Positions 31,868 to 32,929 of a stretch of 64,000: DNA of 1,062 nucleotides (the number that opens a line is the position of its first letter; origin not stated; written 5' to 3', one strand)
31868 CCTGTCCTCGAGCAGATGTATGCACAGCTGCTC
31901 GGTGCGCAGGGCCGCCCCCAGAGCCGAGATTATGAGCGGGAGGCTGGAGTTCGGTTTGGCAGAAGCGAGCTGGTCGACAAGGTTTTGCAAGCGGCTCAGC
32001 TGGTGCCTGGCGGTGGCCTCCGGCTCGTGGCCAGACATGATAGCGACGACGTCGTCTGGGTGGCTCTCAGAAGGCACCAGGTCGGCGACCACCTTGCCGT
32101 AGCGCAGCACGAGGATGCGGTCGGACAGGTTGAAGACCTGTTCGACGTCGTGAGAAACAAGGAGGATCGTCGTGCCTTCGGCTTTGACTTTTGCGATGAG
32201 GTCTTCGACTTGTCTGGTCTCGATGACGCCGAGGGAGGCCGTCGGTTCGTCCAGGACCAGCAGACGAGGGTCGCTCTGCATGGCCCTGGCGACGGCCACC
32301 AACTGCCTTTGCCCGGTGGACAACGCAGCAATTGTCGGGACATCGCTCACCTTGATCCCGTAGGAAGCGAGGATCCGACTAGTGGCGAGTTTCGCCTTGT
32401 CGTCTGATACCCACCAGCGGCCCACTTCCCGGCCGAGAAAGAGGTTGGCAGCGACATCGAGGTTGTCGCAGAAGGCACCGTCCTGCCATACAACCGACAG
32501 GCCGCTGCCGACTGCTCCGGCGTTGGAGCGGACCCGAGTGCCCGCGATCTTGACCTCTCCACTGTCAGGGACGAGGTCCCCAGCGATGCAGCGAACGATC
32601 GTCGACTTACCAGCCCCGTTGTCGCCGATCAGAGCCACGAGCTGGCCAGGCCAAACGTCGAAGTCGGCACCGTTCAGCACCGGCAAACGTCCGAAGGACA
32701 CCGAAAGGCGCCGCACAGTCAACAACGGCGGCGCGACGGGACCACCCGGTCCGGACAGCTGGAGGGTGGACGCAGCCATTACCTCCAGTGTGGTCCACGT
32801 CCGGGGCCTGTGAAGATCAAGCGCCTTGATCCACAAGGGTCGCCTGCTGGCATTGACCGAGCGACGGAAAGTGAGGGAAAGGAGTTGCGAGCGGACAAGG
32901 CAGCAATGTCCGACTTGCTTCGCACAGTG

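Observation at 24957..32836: ABC-transporter ATPase domain fused to a GAF-GAF-KdpD-like histidine kinase, paired with a KdpE-like regulator directly upstream of a single-NBD sugar ABC transporter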

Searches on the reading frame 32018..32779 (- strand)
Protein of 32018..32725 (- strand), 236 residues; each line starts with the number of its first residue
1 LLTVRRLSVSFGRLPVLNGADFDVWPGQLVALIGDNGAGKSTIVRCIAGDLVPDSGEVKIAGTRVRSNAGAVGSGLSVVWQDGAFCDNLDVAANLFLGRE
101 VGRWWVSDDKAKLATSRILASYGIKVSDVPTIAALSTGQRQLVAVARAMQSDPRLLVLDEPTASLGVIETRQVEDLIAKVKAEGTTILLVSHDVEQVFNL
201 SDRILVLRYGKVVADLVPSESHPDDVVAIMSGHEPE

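Call 22: search_solved_structures(query=window:32018-32725:-, max_evalue=1e-10, show_alignments=1)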
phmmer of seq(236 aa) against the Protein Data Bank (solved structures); distinct sequences matched with E-value up to 1e-10: 506 (the best 60 are shown).
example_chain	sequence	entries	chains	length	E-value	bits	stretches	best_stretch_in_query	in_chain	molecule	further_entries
4f4c_A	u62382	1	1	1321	1.3e-37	132.7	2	14-213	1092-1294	Multidrug resistance protein pgp-1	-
7niu_A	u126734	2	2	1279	1.2e-36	129.5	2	13-212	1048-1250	Isoform 2 of Phosphatidylcholine translocator ABCB4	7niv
7lkp_A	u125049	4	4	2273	3.6e-36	128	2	15-214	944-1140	Retinal-specific phospholipid-transporting ATPase ABCA4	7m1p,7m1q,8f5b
7e7i_A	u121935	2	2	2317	3.8e-36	127.9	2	15-214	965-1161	Retinal-specific phospholipid-transporting ATPase ABCA4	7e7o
6s7p_A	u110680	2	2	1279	8.6e-36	126.8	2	13-212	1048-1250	Phosphatidylcholine translocator ABCB4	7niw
8j5q_D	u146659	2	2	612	2.3e-35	125.4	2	14-215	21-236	Uncharacterized ABC transporter ATP-binding protein Rv1281c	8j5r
7lkz_A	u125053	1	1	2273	2.5e-35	125.2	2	15-214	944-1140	Retinal-specific phospholipid-transporting ATPase ABCA4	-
6fn1_A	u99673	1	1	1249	2.5e-35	125.2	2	14-212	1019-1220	Human-mouse chimeric ABCB1 (ABCBHM)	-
7e7q_A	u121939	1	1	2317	2.7e-35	125.2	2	15-214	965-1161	Retinal-specific phospholipid-transporting ATPase ABCA4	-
6fn4_A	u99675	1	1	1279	2.8e-35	125.1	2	14-212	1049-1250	Apo form of Human-mouse chimeric ABCB1 (ABCB1HM) in complex with Antigen binding fragment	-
8edw_A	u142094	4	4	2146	3e-35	125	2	13-212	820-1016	Phospholipid-transporting ATPase ABCA7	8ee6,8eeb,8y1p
8sa0_A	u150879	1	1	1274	9e-35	123.4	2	14-212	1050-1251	ATP-dependent translocase ABCB1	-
6qex_A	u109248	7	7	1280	9.1e-35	123.4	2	14-212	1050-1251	Multidrug resistance protein 1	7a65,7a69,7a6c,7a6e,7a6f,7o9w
8gmg_A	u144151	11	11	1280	9.1e-35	123.4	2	14-212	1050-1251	ATP-dependent translocase ABCB1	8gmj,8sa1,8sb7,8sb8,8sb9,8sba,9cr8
7zk8_A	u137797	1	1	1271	1e-34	123.3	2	14-212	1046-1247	ATP-dependent translocase ABCB1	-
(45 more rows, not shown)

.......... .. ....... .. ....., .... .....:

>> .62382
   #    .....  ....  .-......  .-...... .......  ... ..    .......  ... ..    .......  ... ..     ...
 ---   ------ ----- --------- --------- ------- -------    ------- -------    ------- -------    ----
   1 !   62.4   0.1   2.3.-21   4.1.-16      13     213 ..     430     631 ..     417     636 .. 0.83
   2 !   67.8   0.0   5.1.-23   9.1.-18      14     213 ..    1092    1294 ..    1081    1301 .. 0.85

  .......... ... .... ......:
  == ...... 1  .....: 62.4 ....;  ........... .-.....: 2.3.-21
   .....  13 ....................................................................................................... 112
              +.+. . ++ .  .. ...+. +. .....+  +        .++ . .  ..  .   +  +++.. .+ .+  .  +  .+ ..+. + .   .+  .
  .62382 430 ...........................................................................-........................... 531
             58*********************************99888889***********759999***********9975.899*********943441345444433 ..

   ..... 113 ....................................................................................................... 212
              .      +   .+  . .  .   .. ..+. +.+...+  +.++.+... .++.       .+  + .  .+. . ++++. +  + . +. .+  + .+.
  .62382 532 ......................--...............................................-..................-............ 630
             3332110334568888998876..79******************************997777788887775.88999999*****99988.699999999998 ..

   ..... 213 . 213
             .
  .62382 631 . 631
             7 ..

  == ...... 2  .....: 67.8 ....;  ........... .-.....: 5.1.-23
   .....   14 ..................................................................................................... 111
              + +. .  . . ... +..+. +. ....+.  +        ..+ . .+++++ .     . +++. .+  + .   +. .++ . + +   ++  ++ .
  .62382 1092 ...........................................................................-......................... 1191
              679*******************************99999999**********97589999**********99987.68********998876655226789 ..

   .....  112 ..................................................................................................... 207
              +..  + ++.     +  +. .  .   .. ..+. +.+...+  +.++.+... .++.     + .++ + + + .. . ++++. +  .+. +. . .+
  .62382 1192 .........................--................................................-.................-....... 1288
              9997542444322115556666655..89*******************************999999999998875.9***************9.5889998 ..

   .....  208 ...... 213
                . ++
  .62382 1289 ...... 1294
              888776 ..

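Call 23: search_protein_families(library=ncbifam, proteins=[window:32018-32725:-], max_evalue=0.00001)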
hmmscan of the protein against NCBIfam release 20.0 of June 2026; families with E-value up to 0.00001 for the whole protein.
seq(236 aa): 187 families (the best 25 are shown)
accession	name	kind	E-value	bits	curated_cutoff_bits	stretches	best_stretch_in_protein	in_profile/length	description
NF041861.1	YtfR_transport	equivalog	5e-52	176.9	850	1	1-234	1-237/492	galactofuranose ABC transporter, ATP-binding protein YtfR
NF008442.0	PRK11288.1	equivalog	8.7e-46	156.2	689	1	2-233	8-243/504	L-arabinose ABC transporter ATP-binding protein AraG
NF010069.0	PRK13549.1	equivalog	3.9e-42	144.4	699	1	1-234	5-243/513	xylose ABC transporter ATP-binding protein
NF047930.1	ABC_ATP_B6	equivalog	7.9e-41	140.2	670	1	16-220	17-222/510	putative B6 ABC transporter ATP-binding protein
NF008030.0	PRK10762.1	equivalog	1.4e-40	139.5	745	1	1-233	4-240/501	ribose ABC transporter ATP-binding protein RbsA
NF008215.0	PRK10982.1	equivalog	2.4e-39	135.3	828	1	1-234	13-249/506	galactose/methyl galactoside ABC transporter ATP-binding protein MglA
NF011967.0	PRK15439.1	equivalog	1.6e-37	129.1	586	1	1-231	11-237/510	autoinducer 2 ABC transporter ATP-binding protein LsrA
TIGR01188.1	drrA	subfamily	3e-37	128.5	312.45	1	11-215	3-205/302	daunorubicin resistance ABC transporter, ATP-binding protein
NF040905.2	GguA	equivalog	6.9e-37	127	810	1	1-232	1-239/500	multiple monosaccharide ABC transporter ATP-binding protein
NF007253.0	PRK09700.1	equivalog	3.6e-36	124.8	772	1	4-234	8-245/510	D-allose ABC transporter ATP-binding protein AlsA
TIGR03873.1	F420-0_ABC_ATP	hypoth_equivalog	6.7e-36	123.9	372.4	1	2-227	2-230/256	putative F420-0 ABC transporter ATP-binding protein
TIGR02633.1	xylG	equivalog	8e-36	123.5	723.65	1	1-234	1-241/500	D-xylose ABC transporter ATP-binding protein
NF007082.0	PRK09536.1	equivalog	7.8e-35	120.7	537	1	2-219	4-224/402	corrinoid ABC transporter ATPase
NF010068.0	PRK13548.1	equivalog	2.6e-34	118.5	261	1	2-221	6-230/261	heme ABC transporter ATP-binding protein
TIGR03864.1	PQQ_ABC_ATP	hypoth_equivalog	4.5e-34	117.9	302.25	1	2-217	2-215/236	ABC transporter, ATP-binding subunit, PQQ-dependent alcohol dehydrogenase system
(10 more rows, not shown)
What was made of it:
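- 32015..32719 (-): ABC nucleotide-binding domain of CUT2 importer type, with intact Walker A, Q-loop, signature, Walker B-Glu and H-loop. NCBIfam best hits YtfR 177 bits, then AraG, XylG and RbsA, all to the N-terminal NBD (call 23).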

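Call 35: search_protein_representatives(protein=window:32020-32779:-)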
Query: 253 residues. Proteins with E-value up to 0.001 (for the whole library): 609380; up to 1e-10: 205503; up to 1e-30: 10933. The best 150 are listed.
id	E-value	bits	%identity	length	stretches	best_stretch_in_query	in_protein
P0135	5.2e-84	297.8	73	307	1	44-253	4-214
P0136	2.4e-77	276.0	59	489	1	10-252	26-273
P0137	4.4e-72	258.8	55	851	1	13-252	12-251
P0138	9.0e-71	254.5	55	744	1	15-251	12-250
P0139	4.3e-70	252.3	56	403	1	10-251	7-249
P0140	2.2e-69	249.9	53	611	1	14-252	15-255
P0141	8.6e-69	248.0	53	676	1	9-252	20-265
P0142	1.4e-68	247.3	54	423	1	18-252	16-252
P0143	2.3e-67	243.3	38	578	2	17-237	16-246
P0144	3.0e-67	242.9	51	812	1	17-251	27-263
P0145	1.2e-65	237.7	54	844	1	14-252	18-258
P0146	5.6e-65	235.5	51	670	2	42-251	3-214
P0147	8.1e-65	235.0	52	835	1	18-252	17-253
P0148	8.1e-65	235.0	54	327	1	13-235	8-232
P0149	1.3e-64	234.4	55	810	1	11-251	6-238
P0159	3.4e-62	226.4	51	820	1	12-253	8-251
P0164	1.5e-61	224.3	50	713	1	16-252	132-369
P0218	3.8e-58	213.1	50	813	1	19-250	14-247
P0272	8.2e-57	208.8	47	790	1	20-251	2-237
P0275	1.0e-56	208.4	48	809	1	19-251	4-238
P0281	1.4e-56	208.0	48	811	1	14-251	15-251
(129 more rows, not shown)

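Call 57: search_protein_families(library=pfam, proteins=[P0144, P0149, P0159, P0218, P0272, P0275, P0281, P0164, P0143], max_evalue=0.001)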
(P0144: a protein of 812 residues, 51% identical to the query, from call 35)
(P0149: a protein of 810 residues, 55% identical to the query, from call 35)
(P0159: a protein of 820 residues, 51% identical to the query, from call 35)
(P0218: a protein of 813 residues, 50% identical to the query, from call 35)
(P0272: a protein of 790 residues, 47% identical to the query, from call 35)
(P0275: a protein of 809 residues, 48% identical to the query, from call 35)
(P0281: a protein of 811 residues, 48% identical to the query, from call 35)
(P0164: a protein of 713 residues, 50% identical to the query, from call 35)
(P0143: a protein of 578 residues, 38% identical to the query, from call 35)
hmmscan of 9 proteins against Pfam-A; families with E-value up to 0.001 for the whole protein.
P0144 (812 aa): 9 families
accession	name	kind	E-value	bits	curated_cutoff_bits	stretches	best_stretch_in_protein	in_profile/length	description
PF00005.33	ABC_tran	-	6.1e-28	98.6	25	1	45-193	1-137/137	ABC transporter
PF00512.31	HisKA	-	4e-17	62.5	26.9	1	589-656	2-66/66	His Kinase A (phospho-acceptor) domain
PF02518.31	HATPase_c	-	1.2e-14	55.1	26.4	1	700-803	2-110/111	Histidine kinase-, DNA gyrase B-, and HSP90-like ATPase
PF13185.12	GAF_2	-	2.5e-10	41.1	28.6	1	310-423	25-136/136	GAF domain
PF01590.32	GAF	-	1.6e-07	32.4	22.4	1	292-422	6-133/133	GAF domain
PF13304.12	AAA_21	-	7.3e-06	26.7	27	0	164-223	237-299/304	AAA domain, putative AbiEii toxin, Type IV TA system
PF13604.12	AAA_30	-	0.00018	21.7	27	0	56-87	19-50/191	AAA domain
PF02463.25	SMC_N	-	0.00023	21.1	40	0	58-238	27-212/220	RecF/RecN/SMC N terminal domain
PF13476.12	AAA_23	-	0.00027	22.1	27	0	48-80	15-44/201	AAA domain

P0149 (810 aa): 8 families
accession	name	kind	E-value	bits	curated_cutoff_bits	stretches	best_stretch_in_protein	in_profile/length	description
PF00005.33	ABC_tran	-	4.7e-27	95.7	25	1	29-168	1-137/137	ABC transporter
PF02518.31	HATPase_c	-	7.5e-26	91.2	26.4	1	692-797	2-110/111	Histidine kinase-, DNA gyrase B-, and HSP90-like ATPase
PF00512.31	HisKA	-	2.9e-15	56.5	26.9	1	582-648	2-65/66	His Kinase A (phospho-acceptor) domain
PF01590.32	GAF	-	5.9e-10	40.2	22.4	1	269-408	8-133/133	GAF domain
PF13185.12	GAF_2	-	7.2e-10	39.6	28.6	1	270-408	11-135/136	GAF domain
PF13304.12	AAA_21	-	4.1e-09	37.4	27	0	41-103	1-66/304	AAA domain, putative AbiEii toxin, Type IV TA system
PF13581.12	HATPase_c_2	-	1.7e-08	35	27.4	1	700-793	36-126/127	Histidine kinase-like ATPase domain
PF02463.25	SMC_N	-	0.0001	22.3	40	0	122-213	126-212/220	RecF/RecN/SMC N terminal domain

P0159 (820 aa): 7 families
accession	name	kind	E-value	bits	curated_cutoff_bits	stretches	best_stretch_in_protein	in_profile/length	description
PF00005.33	ABC_tran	-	8.3e-30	104.6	25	1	31-179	1-137/137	ABC transporter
PF02518.31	HATPase_c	-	8.3e-20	71.7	26.4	1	700-809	2-110/111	Histidine kinase-, DNA gyrase B-, and HSP90-like ATPase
PF00512.31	HisKA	-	2.7e-18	66.2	26.9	1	591-657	3-66/66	His Kinase A (phospho-acceptor) domain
PF13304.12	AAA_21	-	4.2e-07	30.8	27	0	145-210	232-300/304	AAA domain, putative AbiEii toxin, Type IV TA system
PF01590.32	GAF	-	1.8e-06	29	22.4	1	284-413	6-128/133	GAF domain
PF13185.12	GAF_2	-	0.00037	21.1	28.6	1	285-418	9-135/136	GAF domain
PF02463.25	SMC_N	-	0.00095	19.1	40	0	150-220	136-208/220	RecF/RecN/SMC N terminal domain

P0218 (813 aa): 9 families
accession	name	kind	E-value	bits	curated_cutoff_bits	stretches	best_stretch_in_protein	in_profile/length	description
PF00005.33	ABC_tran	-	5.8e-28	98.6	25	1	30-178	1-137/137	ABC transporter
PF02518.31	HATPase_c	-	4.3e-23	82.3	26.4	1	687-792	2-109/111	Histidine kinase-, DNA gyrase B-, and HSP90-like ATPase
PF00512.31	HisKA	-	1.1e-14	54.7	26.9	1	576-643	2-66/66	His Kinase A (phospho-acceptor) domain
PF01590.32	GAF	-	1.2e-08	36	22.4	1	277-415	6-133/133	GAF domain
PF13185.12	GAF_2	-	2.6e-08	34.6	28.6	1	288-416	18-136/136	GAF domain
PF13304.12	AAA_21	-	6.6e-08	33.4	27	0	44-78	3-39/304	AAA domain, putative AbiEii toxin, Type IV TA system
PF13492.12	GAF_3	-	1.7e-05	25.6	27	1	368-417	80-129/129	GAF domain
PF02463.25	SMC_N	-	4.4e-05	23.5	40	1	41-219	25-208/220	RecF/RecN/SMC N terminal domain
PF13191.12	AAA_16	-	0.00023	22.1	32.6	1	37-204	21-166/167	AAA ATPase domain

P0272 (790 aa): 8 families
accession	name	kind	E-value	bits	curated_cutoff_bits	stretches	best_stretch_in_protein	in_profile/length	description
PF00005.33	ABC_tran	-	5.1e-30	105.3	25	1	17-167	1-137/137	ABC transporter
PF02518.31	HATPase_c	-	7.5e-23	81.5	26.4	1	683-786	2-110/111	Histidine kinase-, DNA gyrase B-, and HSP90-like ATPase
PF00512.31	HisKA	-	1.2e-12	48.1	26.9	1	577-642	4-66/66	His Kinase A (phospho-acceptor) domain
PF13581.12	HATPase_c_2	-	5.8e-07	30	27.4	1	690-780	39-124/127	Histidine kinase-like ATPase domain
PF13304.12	AAA_21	-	1e-05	26.2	27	0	30-47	2-19/304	AAA domain, putative AbiEii toxin, Type IV TA system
PF13185.12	GAF_2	-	3.3e-05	24.6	28.6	1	277-402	18-136/136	GAF domain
PF02463.25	SMC_N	-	0.00012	22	40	0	138-208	136-208/220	RecF/RecN/SMC N terminal domain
PF13401.12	AAA_22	-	0.00081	20.2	27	0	29-183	7-109/130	AAA domain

P0275 (809 aa): 8 families
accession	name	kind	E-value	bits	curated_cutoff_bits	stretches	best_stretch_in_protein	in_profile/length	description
PF00005.33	ABC_tran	-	8.1e-29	101.4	25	1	20-168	1-137/137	ABC transporter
PF00512.31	HisKA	-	1.5e-17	63.8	26.9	1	576-643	2-66/66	His Kinase A (phospho-acceptor) domain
PF02518.31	HATPase_c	-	1.4e-16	61.4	26.4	1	685-789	2-110/111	Histidine kinase-, DNA gyrase B-, and HSP90-like ATPase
PF13185.12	GAF_2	-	1.3e-13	51.8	28.6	1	266-406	7-136/136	GAF domain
PF01590.32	GAF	-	1.2e-12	48.9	22.4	1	264-405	3-133/133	GAF domain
PF02463.25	SMC_N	-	1.7e-07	31.3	40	0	118-212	116-211/220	RecF/RecN/SMC N terminal domain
PF13304.12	AAA_21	-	2e-07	31.8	27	0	33-51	2-20/304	AAA domain, putative AbiEii toxin, Type IV TA system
PF13476.12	AAA_23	-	0.00021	22.4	27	1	20-51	10-40/201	AAA domain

P0281 (811 aa): 7 families
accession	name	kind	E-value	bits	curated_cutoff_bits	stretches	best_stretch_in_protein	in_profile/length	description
PF00005.33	ABC_tran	-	2.7e-32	112.7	25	1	36-181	1-137/137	ABC transporter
PF02518.31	HATPase_c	-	7e-22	78.4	26.4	1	702-804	2-110/111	Histidine kinase-, DNA gyrase B-, and HSP90-like ATPase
PF00512.31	HisKA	-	1.9e-17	63.5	26.9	1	593-660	2-66/66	His Kinase A (phospho-acceptor) domain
PF13185.12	GAF_2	-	4.6e-07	30.5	28.6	1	282-416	10-136/136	GAF domain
PF13304.12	AAA_21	-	4.3e-06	27.5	27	0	49-67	2-20/304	AAA domain, putative AbiEii toxin, Type IV TA system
PF13581.12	HATPase_c_2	-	2.1e-05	24.9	27.4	1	710-799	40-125/127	Histidine kinase-like ATPase domain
PF02463.25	SMC_N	-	0.0001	22.3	40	0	126-214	117-201/220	RecF/RecN/SMC N terminal domain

P0164 (713 aa): 5 families
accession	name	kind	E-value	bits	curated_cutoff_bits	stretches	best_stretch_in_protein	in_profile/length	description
PF00005.33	ABC_tran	-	8e-32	111.1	25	1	151-298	1-137/137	ABC transporter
PF01042.26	Ribonuc_L-PSP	-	2.4e-08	34.5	27.3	1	3-84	38-120/121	Endoribonuclease L-PSP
PF13304.12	AAA_21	-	5.7e-07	30.3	27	0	164-185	2-23/304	AAA domain, putative AbiEii toxin, Type IV TA system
PF13185.12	GAF_2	-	7.9e-06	26.6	28.6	1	400-537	11-136/136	GAF domain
PF01590.32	GAF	-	0.0003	21.8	22.4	1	399-536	8-133/133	GAF domain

P0143 (578 aa): 9 families
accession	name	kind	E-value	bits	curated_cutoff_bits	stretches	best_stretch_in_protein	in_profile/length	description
PF00005.33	ABC_tran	-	1.3e-57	194.7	25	2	349-505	1-137/137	ABC transporter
PF13304.12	AAA_21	-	9.2e-12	46.1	27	0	48-67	3-22/304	AAA domain, putative AbiEii toxin, Type IV TA system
PF02463.25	SMC_N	-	1.3e-07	31.7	40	0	361-551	26-213/220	RecF/RecN/SMC N terminal domain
PF13191.12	AAA_16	-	7.3e-07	30.3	32.6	0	45-154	25-104/167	AAA ATPase domain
PF03193.22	RsgA_GTPase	-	2.1e-06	28.1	30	0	44-68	106-130/174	RsgA GTPase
PF13555.12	AAA_29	-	1.1e-05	25.6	27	0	46-61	24-39/61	P-loop containing region of AAA domain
PF13476.12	AAA_23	-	2.1e-05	25.7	27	0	36-67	12-42/201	AAA domain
PF01926.29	MMR_HSR1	-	0.00015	22.3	21.9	0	48-69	3-24/113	50S ribosome-binding GTPase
PF01565.28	FAD_binding_4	-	0.00018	21.6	26.4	0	193-263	6-79/139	FAD binding domain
